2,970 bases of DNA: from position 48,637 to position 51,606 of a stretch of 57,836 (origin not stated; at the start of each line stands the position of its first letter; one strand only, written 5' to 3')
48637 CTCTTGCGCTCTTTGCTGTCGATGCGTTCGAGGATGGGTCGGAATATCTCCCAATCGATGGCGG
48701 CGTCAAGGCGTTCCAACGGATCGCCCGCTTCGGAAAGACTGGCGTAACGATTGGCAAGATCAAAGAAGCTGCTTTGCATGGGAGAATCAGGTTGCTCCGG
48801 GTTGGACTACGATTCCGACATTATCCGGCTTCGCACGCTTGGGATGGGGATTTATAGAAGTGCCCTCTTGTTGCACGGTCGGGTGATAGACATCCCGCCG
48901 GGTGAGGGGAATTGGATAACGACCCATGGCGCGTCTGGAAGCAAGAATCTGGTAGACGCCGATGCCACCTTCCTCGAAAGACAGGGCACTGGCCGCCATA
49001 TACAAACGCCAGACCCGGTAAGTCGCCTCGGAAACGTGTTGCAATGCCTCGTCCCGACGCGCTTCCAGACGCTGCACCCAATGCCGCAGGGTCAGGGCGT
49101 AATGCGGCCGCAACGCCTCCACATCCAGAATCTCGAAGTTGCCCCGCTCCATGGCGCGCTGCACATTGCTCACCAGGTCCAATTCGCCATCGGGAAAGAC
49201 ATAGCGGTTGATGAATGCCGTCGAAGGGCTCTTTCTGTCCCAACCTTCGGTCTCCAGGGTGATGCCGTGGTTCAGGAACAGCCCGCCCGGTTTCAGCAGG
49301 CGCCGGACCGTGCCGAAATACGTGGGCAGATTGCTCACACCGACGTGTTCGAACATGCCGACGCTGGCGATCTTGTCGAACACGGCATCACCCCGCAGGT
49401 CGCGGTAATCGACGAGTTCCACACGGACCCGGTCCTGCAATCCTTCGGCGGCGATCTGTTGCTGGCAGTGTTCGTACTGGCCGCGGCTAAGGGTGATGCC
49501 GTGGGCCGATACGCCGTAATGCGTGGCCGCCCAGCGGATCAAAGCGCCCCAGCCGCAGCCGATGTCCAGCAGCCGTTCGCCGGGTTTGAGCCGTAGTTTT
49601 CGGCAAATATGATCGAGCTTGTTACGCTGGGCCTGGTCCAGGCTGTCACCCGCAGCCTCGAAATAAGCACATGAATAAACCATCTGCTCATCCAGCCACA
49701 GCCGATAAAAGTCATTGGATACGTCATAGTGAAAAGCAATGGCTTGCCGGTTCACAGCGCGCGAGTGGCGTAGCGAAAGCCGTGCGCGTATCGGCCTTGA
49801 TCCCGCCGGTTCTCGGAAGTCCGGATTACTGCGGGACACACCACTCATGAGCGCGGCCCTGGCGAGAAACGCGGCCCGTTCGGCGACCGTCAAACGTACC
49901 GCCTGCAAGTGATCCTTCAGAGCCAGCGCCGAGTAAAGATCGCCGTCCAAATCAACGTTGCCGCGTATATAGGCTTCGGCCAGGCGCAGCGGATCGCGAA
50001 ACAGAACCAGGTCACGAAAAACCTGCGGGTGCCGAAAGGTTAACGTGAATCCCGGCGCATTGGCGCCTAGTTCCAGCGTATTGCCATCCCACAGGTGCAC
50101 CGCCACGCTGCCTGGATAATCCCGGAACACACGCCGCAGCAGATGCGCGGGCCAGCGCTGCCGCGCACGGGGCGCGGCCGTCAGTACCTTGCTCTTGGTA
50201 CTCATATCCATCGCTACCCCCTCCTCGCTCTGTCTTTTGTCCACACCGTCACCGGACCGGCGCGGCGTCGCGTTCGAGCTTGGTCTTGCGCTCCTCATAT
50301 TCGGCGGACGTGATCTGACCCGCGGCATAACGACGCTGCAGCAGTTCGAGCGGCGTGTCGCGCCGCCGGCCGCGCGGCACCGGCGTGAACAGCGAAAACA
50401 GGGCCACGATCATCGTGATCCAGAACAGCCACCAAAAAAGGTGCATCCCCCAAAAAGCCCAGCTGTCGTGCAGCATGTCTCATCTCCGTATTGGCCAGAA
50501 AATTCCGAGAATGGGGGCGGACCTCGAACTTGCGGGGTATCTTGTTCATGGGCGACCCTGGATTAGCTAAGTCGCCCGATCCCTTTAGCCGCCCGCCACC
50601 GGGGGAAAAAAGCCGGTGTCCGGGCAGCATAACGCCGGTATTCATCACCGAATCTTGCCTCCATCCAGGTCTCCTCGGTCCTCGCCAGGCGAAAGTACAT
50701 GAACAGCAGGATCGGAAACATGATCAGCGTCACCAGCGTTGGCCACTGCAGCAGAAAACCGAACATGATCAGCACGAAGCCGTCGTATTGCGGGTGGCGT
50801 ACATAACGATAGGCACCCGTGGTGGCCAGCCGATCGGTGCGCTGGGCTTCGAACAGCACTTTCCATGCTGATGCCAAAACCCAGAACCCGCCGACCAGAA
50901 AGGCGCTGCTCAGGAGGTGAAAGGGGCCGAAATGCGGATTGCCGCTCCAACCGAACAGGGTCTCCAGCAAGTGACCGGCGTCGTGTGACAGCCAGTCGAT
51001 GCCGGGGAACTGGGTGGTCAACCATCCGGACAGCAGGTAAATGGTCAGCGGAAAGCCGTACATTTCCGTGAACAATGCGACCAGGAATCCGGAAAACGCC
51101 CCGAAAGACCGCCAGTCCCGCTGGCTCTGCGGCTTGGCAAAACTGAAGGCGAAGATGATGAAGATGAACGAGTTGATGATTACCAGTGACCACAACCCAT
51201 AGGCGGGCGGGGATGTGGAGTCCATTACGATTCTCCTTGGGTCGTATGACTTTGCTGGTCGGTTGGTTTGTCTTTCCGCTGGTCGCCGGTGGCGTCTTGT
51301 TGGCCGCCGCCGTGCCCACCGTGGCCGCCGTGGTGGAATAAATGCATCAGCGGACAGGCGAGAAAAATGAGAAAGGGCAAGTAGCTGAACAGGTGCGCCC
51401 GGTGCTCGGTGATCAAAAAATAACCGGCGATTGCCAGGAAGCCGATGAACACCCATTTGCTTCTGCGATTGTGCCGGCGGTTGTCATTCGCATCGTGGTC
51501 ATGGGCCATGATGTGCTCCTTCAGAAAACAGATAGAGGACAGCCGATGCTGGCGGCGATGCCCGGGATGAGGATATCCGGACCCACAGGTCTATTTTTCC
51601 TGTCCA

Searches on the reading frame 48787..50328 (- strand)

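Call 8: search_protein_families(library=pfam, proteins=[window:48787-50328:-], max_evalue=0.001)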
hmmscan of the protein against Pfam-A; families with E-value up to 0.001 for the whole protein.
window:48787-50328:- (513 aa): 8 families
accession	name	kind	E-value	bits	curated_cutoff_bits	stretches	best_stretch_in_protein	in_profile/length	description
PF02353.26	CMAS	-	1.7e-100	336.3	27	1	190-461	3-273/273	Mycolic acid cyclopropane synthetase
PF13649.12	Methyltransf_25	-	6e-16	59.4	27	1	254-349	2-97/97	Methyltransferase domain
PF08242.18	Methyltransf_12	-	3.4e-13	50.6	30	1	254-351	1-98/98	Methyltransferase domain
PF08241.18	Methyltransf_11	-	2.3e-12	47.8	21.2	1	254-352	1-94/95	Methyltransferase domain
PF13489.12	Methyltransf_23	-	2.7e-09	37.4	27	1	239-355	10-118/164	Methyltransferase domain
PF13847.12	Methyltransf_31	-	1.8e-07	31.4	27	1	248-352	2-108/145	Methyltransferase domain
PF25371.1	DUF7884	-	5.4e-07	30.2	27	1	73-132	12-72/90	Domain of unknown function (DUF7884)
PF07021.18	MetW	-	1.3e-06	28.6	21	1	246-316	10-79/193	Methionine biosynthesis protein MetW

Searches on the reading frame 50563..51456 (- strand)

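Call 8: search_protein_families(library=pfam, proteins=[window:50563-51456:-], max_evalue=0.001)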
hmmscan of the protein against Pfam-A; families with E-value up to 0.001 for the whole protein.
window:50563-51456:- (297 aa): 3 families
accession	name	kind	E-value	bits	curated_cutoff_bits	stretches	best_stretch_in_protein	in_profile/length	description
PF04191.18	PEMT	-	9.2e-11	42.6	25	1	190-271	20-104/105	Phospholipid methyltransferase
PF04140.19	ICMT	-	6.3e-08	33.4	24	1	186-265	11-93/95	Isoprenylcysteine carboxyl methyltransferase (ICMT) family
PF06966.17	DUF1295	-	0.00075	19.5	20.4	1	208-280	153-235/235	Protein of unknown function (DUF1295)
